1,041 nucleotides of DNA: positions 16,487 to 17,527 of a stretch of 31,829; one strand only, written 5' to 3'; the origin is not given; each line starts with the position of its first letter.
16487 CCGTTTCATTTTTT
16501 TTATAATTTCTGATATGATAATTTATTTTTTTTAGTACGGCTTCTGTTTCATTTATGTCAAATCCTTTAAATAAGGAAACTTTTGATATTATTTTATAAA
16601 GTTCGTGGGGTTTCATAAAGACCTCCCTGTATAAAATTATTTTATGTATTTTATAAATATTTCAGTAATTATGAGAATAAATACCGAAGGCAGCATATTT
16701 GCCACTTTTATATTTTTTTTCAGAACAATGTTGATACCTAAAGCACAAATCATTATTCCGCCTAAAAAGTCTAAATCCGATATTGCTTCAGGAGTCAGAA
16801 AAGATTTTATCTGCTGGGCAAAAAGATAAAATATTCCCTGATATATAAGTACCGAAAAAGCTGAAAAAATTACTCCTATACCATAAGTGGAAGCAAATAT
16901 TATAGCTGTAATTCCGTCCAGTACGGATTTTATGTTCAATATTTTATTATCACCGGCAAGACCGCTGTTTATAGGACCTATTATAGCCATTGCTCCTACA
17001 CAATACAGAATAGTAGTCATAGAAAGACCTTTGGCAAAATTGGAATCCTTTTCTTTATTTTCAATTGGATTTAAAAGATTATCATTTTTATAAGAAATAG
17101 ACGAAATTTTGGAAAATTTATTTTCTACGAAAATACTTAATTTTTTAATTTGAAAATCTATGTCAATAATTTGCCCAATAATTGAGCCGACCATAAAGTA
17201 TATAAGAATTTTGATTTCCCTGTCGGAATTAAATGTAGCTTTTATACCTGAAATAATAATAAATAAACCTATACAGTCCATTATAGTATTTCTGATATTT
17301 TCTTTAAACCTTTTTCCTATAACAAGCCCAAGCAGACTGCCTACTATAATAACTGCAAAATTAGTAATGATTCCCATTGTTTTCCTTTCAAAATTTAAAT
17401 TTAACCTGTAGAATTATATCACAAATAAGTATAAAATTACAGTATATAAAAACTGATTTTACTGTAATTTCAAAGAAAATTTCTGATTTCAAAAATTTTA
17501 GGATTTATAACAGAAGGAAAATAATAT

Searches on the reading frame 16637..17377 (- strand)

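Call 12: search_protein_families(library=pfam, proteins=[window:16637-17377:-])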
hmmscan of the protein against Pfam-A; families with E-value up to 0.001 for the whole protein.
window:16637-17377:- (246 aa): 1 family
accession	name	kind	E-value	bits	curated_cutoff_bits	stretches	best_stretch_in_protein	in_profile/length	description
PF04474.17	DUF554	-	9.7e-68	228.3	25.1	1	1-237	1-217/220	Protein of unknown function (DUF554)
